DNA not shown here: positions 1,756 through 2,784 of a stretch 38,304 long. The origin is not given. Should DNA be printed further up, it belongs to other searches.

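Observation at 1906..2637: Phage-encoded caspase-like (C14) protease between the fibre genes and the lysis cassette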

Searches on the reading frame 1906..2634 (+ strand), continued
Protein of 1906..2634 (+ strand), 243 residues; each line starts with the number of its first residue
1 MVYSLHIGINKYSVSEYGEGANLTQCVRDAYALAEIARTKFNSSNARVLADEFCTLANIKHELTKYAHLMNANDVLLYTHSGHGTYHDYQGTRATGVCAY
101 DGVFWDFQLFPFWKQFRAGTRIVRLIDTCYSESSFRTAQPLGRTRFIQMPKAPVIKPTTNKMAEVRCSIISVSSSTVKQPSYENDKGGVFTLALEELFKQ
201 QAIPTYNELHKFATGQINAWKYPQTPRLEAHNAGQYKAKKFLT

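Call 24: fold_search(model_id=the predicted structure, library=viral)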
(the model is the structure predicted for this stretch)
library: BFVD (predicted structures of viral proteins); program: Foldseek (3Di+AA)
matches with E <= 10: 236; with E <= 0.001: 24
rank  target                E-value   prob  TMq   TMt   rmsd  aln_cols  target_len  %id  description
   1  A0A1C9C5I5            2.9e-13  1.00  0.67  0.65   7.3       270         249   18  Putative metacaspase [Heterosigma akashiwo virus 01]
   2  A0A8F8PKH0            3.1e-13  1.00  0.72  0.52   7.3       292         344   17  Metacaspase [Clandestinovirus]
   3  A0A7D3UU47            9.5e-13  1.00  0.74  0.50   4.8       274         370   18  Caspase [Fadolivirus FV1/VV64]
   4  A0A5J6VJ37            1.1e-12  1.00  0.71  0.49   6.5       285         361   17  Caspase domain protein [Megaviridae environmental sample]
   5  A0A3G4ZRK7            3.1e-11  1.00  0.65  0.42   3.2       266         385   15  Peptidase C14 caspase domain-containing protein [Dasosvirus sp.]
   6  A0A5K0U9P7            1.8e-10  1.00  0.70  0.44   5.2       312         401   13  Caspase domain protein [Yasminevirus sp. GU-2018]
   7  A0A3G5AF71            2.0e-09  1.00  0.64  0.56   6.6       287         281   12  Caspase domain protein [Satyrvirus sp.]
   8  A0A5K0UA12            5.8e-09  1.00  0.64  0.68   5.0       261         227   13  Metacaspase-like (Fragment) [Yasminevirus sp. GU-2018]
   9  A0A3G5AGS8            9.0e-09  1.00  0.62  0.45  10.9       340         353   16  Peptidase C14 caspase domain-containing protein [Solumvirus sp.]
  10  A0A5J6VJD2            1.8e-08  1.00  0.58  0.69   4.8       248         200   18  Caspase domain protein [Megaviridae environmental sample]
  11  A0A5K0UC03            3.3e-08  1.00  0.56  0.34  13.3       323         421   16  Peptidase C14 caspase domain-containing protein [Yasminevirus sp. GU-2018]
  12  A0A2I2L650            1.6e-07  1.00  0.60  0.46   8.1       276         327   10  Uncharacterized protein [Orpheovirus IHUMI-LCC2]
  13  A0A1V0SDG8            1.7e-07  1.00  0.51  0.36   6.5       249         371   15  Caspase domain protein [Indivirus ILV1]
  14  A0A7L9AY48            1.8e-07  1.00  0.53  0.33   5.1       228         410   13  Peptidase C14 caspase domain-containing protein [Pyramimonas orientalis virus]
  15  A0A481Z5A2            2.2e-07  1.00  0.56  0.33  16.9       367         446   11  Peptidase C14 caspase domain-containing protein [Pithovirus LCPAC202]
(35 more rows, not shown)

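Call 25: search_dna_similar(query=window:1906-2634:+, collection=phages, mode=protein, max_evalue=0.001, max_rows=30)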
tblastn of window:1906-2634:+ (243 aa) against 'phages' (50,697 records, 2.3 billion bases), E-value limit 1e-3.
No match.

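Call 26: find_related_loci(query=A1, collection=viral_contigs, flank=6000)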
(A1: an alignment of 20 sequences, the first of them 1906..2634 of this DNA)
Query A1 (243 aa) in viral_contigs; peptide patterns used: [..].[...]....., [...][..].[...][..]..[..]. (x = any residue, [..] = any of these).
53 stretches matched a pattern; 20 encode a relative of the query (tblastn E <= 1e-3); 20 distinct loci.
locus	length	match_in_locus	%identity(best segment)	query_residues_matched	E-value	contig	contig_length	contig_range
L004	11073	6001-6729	98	1-243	2e-167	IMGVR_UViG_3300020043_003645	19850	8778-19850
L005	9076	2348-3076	98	1-243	4e-166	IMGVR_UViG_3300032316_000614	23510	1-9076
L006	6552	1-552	98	60-243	4e-126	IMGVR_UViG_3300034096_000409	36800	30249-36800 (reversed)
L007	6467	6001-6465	98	1-155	1e-104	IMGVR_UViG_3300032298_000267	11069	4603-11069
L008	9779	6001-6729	98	1-243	2e-167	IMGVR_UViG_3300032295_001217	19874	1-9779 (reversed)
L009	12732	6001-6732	47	1-243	2e-69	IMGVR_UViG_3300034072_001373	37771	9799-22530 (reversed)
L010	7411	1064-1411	73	1-144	3e-60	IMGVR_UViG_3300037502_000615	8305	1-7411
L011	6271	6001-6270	100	1-90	1e-57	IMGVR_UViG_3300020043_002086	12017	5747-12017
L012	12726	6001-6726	49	1-243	1e-70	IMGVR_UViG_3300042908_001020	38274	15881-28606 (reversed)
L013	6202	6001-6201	100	1-67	4e-40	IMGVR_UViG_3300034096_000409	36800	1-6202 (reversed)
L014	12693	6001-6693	26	1-230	2e-16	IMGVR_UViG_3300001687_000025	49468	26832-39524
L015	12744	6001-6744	29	1-230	5e-16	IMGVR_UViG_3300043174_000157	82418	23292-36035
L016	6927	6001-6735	26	1-243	1e-14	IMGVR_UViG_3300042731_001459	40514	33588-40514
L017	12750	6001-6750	25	4-242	4e-12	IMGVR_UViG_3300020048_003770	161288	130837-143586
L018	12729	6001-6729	27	4-230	1e-16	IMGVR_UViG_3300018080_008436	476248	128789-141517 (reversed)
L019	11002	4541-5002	31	3-151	5e-11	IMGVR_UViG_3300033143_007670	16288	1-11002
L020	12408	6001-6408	30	4-131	9e-10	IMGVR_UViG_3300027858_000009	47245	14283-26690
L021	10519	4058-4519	28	3-151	4e-9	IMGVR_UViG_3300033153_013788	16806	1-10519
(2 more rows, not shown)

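Call 35: search_protein_families(library=ncbifam, proteins=[window:1906-2634:+], max_evalue=0.1)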
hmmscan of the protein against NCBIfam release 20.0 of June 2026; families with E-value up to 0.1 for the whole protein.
window:1906-2634:+ (243 aa): 0 families

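Call 36: search_protein_families(library=padloc, proteins=[window:1906-2634:+, P0004, P0018, P0015], max_evalue=0.1)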
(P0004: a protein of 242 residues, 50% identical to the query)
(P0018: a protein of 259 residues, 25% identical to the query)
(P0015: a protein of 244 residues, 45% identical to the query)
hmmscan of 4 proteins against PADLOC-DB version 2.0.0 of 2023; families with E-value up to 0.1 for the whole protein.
window:1906-2634:+ (243 aa): 1 family
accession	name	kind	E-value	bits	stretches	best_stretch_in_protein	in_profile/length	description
PDLC02987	caspase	-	2.8e-09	34.7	1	3-107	4-105/453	-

P0004 (242 aa): 1 family
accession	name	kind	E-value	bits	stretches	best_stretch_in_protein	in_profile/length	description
PDLC02987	caspase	-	1.8e-08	32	1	3-83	4-83/453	-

P0018 (259 aa): 1 family
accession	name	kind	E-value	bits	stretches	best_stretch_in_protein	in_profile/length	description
PDLC02987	caspase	-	8.1e-17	59.5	1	3-160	4-130/453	-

P0015 (244 aa): 1 family
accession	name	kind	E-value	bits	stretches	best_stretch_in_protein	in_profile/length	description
PDLC02987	caspase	-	1.1e-06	26.2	1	5-85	6-84/453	-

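Call 37: find_related_loci(query=A1, collection=genome_contigs, flank=8000)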
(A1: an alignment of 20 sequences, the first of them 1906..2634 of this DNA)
Query A1 (243 aa) in genome_contigs; peptide patterns used: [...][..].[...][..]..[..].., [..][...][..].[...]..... (x = any residue, [..] = any of these).
32 stretches matched a pattern; 20 encode a relative of the query (tblastn E <= 1e-3); 20 distinct loci.
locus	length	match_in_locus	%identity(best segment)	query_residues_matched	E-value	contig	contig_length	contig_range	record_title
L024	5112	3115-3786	27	8-230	1e-17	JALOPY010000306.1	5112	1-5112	MAG: bacterium isolate Prado141 scaffold_50273, whole genome shotgun sequence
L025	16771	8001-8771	27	4-237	5e-17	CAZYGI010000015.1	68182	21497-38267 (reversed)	MAG TPA_asm: uncultured Anaerolineales bacterium isolate binchicken_co115_307 genome assembly, contig: NODE_776_length_6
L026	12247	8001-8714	27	1-233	1e-16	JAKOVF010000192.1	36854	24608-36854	MAG: Chloroflexota bacterium isolate JPNG_maxbin.044 k201_408494, whole genome shotgun sequence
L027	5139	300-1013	24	1-233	5e-16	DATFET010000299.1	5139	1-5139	MAG TPA_asm: Anaerolineales bacterium isolate SMAG_U8615 k141_2051048, whole genome shotgun sequence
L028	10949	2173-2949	25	1-241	2e-15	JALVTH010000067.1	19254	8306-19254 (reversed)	MAG: Campylobacteraceae bacterium isolate M1_metabat1_scaf2bin.018 M1_NODE_655_length_19254_cov_2.939876, whole genome s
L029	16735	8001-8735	24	1-238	1e-14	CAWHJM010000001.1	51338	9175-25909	MAG: uncultured Chloroflexia bacterium isolate MFD02923.bin.1.113 genome assembly, contig: contig_10406, whole genome sh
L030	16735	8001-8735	25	1-238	2e-14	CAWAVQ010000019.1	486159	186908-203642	MAG: uncultured Chloroflexia bacterium isolate MFD05684.bin.2.178 genome assembly, contig: contig_29140, whole genome sh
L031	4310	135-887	27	4-230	1e-13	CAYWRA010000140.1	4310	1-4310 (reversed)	MAG TPA_asm: uncultured bacterium isolate binchicken_co261_19 genome assembly, contig: NODE_1766_length_4310_cov_5.87450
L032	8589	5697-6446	26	4-232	9e-13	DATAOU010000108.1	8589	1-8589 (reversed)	MAG TPA_asm: Pyrinomonadaceae bacterium isolate SMAG_U7053 k141_3481424, whole genome shotgun sequence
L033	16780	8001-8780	24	7-230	2e-12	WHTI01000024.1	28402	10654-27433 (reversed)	MAG: Actinomycetota bacterium isolate Dino_bin32 k141_386881_length_28402_cov_81.3375, whole genome shotgun sequence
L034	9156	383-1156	25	4-243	3e-12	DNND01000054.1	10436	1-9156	MAG TPA_asm: Blastocatellia bacterium isolate UBA11741 contig_8544, whole genome shotgun sequence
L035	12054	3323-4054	24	4-228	4e-12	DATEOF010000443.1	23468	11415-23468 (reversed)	MAG TPA_asm: Polyangiales bacterium isolate SMAG_U8988 k141_175965, whole genome shotgun sequence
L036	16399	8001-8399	29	3-138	1e-10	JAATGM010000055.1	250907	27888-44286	MAG: Planctomycetota bacterium isolate bin_345 k141_7047264, whole genome shotgun sequence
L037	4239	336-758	30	4-138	1e-10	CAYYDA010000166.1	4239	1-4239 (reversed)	MAG TPA_asm: uncultured Steroidobacteraceae bacterium isolate SRP136066_co1_128 genome assembly, contig: NODE_39557_leng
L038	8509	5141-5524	30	3-135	7e-10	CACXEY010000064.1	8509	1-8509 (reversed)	uncultured bacterium isolate RUG11196 genome assembly, contig: RUG11196_asm_64, whole genome shotgun sequence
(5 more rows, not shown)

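Call 43: find_encoding_contigs(protein=P0015, flank=8000, max_places=2)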
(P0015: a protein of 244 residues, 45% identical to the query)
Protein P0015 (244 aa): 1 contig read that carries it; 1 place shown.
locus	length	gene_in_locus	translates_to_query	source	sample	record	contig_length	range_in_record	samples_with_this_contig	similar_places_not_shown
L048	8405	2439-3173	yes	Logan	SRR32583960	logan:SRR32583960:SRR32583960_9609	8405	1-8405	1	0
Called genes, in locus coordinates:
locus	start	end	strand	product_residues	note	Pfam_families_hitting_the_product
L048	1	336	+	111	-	?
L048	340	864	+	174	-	-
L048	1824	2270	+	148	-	PF18925:DUF5675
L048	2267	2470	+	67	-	-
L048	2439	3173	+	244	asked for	PF00656:Peptidase_C14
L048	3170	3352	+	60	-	-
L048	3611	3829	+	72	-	-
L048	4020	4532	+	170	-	-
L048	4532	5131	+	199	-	-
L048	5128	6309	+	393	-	-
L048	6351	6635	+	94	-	-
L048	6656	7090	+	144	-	-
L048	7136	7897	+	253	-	-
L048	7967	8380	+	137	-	-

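Call 44: find_encoding_contigs(protein=P0003, flank=10000, max_places=2)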
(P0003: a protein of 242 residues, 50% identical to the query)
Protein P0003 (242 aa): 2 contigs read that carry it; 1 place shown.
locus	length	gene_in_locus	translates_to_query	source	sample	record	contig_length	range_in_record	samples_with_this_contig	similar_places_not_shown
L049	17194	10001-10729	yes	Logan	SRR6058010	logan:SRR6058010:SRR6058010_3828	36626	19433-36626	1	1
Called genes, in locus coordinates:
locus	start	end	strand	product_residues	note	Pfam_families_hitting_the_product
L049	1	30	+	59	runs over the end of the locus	-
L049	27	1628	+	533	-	-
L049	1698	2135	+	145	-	-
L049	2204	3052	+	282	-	-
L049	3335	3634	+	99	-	-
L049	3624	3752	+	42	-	-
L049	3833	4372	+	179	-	-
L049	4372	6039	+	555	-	-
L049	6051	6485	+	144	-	-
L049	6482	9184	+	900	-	-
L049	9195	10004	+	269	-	-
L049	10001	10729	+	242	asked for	-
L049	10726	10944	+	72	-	-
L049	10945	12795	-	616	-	-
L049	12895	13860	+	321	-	-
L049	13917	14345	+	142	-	-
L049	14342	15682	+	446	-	-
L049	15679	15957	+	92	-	-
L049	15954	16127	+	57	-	-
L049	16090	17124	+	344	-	PF20459:DUF6712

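Call 46: search_protein_families(library=phrogs, proteins=[L048:340-861:+, L048:1824-2267:+, L048:2267-2467:+, L048:3170-3349:+, L048:3611-3826:+, L048:4020-4529:+, L048:4532-5128:+, L048:5128-6306:+, L048:6656-7087:+, L048:7136-7894:+], max_evalue=0.001)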
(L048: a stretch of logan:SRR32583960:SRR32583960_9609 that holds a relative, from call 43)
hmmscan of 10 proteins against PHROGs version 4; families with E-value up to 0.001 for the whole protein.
L048:340-861:+ (174 aa): 0 families

L048:1824-2267:+ (148 aa): 1 family
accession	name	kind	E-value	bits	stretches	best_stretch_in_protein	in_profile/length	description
phrog_1501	-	unknown function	2.2e-21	77.3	1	4-132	11-144/159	-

L048:2267-2467:+ (67 aa): 0 families

L048:3170-3349:+ (60 aa): 0 families

L048:3611-3826:+ (72 aa): 0 families

L048:4020-4529:+ (170 aa): 0 families

L048:4532-5128:+ (199 aa): 0 families

L048:5128-6306:+ (393 aa): 0 families

L048:6656-7087:+ (144 aa): 0 families

L048:7136-7894:+ (253 aa): 0 families

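Call 48: search_dna_similar(query=L015:6001-6780:+, collection=phages, mode=protein, max_evalue=0.001, max_rows=30)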
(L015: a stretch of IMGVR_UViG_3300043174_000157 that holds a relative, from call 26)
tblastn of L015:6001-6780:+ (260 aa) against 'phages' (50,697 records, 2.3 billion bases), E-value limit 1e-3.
Records with a match: 1; places in all: 1; records where one place covers at least 80% of the query: 1.
Best place of each record, by identity: <60% 1.
By first word of the organism name: uncultured 1.
By host as written in the record: - 1.
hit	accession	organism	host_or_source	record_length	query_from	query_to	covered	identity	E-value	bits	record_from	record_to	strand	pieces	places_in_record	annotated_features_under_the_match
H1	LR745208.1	uncultured phage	metagenomic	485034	3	249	95%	33.1%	3e-25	109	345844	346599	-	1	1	record has no annotation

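Call 49: search_dna_similar(query=P0018, collection=phages, mode=protein, max_evalue=0.001, max_rows=30)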
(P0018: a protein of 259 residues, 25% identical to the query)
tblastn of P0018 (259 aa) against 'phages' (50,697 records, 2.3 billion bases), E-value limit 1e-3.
Records with a match: 2; places in all: 2; records where one place covers at least 80% of the query: 2.
Best place of each record, by identity: <60% 2.
By first word of the organism name: uncultured 1; Salmonella 1.
By host as written in the record: - 1; Homo sapiens 1.
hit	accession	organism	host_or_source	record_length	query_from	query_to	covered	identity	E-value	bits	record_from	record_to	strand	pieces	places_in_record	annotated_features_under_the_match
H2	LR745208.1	uncultured phage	metagenomic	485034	4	249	95%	32.9%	2e-27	116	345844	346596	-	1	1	record has no annotation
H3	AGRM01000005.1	Salmonella enterica subsp. houtenae str. ATCC BAA-1581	Homo sapiens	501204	1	215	83%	25.7%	3e-4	48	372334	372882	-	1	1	ICE-like protease p20 domain protein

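Call 51: search_protein_families(library=pfam, proteins=[L016:4634-5998:+, L016:4297-4647:+, L016:2787-4292:+, L019:3541-3981:+, L019:4154-4390:+, L019:5708-6100:+, L014:5139-5450:+, L014:7292-8815:+, L016:96-1595:+, L020:5298-5804:+], max_evalue=0.01)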
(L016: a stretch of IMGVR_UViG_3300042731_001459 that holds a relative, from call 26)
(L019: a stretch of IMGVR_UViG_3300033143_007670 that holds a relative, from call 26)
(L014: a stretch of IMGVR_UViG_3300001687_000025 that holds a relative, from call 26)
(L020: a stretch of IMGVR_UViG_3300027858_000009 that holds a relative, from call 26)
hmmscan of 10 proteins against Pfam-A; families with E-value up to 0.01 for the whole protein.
L016:4634-5998:+ (455 aa): 1 family
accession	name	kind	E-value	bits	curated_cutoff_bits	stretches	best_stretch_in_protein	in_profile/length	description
PF01183.26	Glyco_hydro_25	-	1e-18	68.8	27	1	5-187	1-159/180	Glycosyl hydrolases family 25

L016:4297-4647:+ (117 aa): 0 families

L016:2787-4292:+ (502 aa): 0 families

L019:3541-3981:+ (147 aa): 0 families

L019:4154-4390:+ (79 aa): 0 families

L019:5708-6100:+ (131 aa): 0 families

L014:5139-5450:+ (104 aa): 0 families

L014:7292-8815:+ (508 aa): 0 families

L016:96-1595:+ (500 aa): 0 families

L020:5298-5804:+ (169 aa): 3 families
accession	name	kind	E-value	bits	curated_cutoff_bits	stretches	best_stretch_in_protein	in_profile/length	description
PF01844.29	HNH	-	4.4e-16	59.2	21.4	1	86-128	1-47/47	HNH endonuclease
PF14279.12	HNH_5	-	1.4e-14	54.2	27.5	1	86-133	1-51/56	HNH endonuclease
PF13395.12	HNH_4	-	8.4e-07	29.3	22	1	93-130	16-53/54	HNH endonuclease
